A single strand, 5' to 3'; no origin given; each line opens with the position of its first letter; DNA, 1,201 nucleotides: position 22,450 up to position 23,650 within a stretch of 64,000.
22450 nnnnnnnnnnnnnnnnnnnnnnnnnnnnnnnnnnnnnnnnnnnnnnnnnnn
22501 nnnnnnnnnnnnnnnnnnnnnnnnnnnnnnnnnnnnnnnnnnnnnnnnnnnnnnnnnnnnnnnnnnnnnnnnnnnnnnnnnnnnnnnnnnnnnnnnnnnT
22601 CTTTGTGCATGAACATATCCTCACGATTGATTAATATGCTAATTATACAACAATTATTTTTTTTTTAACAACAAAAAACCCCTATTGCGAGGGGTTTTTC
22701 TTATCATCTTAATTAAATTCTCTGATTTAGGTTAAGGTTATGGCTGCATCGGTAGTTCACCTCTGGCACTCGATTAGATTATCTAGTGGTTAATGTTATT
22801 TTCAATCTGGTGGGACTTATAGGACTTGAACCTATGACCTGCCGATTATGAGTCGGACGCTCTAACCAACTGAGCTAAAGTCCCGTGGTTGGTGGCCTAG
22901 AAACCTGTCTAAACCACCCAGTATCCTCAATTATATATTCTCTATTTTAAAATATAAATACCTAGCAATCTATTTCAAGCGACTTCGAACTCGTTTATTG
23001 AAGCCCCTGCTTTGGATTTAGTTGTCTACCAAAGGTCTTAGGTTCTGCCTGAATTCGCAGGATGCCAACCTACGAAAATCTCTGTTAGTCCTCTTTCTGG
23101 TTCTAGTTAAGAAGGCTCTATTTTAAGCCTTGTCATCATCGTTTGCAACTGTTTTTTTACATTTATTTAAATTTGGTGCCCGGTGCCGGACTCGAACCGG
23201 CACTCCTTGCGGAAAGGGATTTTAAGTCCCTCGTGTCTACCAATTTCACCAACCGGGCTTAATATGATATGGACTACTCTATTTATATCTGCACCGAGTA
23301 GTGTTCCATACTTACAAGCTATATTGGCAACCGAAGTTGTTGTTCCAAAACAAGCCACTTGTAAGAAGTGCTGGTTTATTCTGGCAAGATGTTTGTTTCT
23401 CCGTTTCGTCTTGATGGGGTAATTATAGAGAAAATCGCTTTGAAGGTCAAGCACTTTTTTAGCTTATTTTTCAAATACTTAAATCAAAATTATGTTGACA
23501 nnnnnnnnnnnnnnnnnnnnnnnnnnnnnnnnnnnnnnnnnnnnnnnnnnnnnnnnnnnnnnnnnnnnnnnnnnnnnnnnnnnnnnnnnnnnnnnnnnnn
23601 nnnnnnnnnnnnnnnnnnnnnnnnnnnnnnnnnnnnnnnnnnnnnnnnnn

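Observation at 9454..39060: Conserved type A promoter and 5' leader shared by unrelated genes and the tRNA operon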

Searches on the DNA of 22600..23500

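Call 68: search_rna_families(source=window, start=22600, end=23500, threshold=evalue, max_evalue=1)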
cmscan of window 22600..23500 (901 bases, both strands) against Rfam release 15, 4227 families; matches with E-value up to 1: 9.
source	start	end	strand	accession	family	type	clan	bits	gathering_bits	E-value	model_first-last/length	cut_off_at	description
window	22811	22884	-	RF00005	tRNA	Gene; tRNA;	CL00001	73.7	29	4.1e-16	1-71/71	no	tRNA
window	23177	23258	-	RF00005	tRNA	Gene; tRNA;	CL00001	59.4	29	3.6e-12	1-71/71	no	tRNA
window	22810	22884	+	RF04354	Plastid-ycf2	Cis-reg;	-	42.5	65.7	1.9e-07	1-75/75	no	Plastid-ycf2 5UTR RNA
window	22641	22705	+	RF02064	STnc370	Gene; sRNA;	-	25.8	54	0.59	1-71/71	no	Enterobacterial sRNA STnc370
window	22667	22727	-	RF02064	STnc370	Gene; sRNA;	-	25.4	54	0.72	1-71/71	no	Enterobacterial sRNA STnc370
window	22633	22698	-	RF01770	rimP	Cis-reg; leader;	-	25.2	47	0.11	34-100/102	no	Gammaprotebacteria rimP leader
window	22667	22743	-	RF02075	STnc230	Gene; sRNA;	-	24.8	50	0.39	1-83/83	no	Enterobacterial sRNA STnc230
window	22666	22726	-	RF02063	STnc350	Gene; sRNA;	-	21.4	60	0.27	1-68/68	no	Salmonella enterica sRNA STnc350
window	23112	23157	-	RF00023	tmRNA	Gene;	CL00001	10.2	47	0.091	82-140/374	no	transfer-messenger RNA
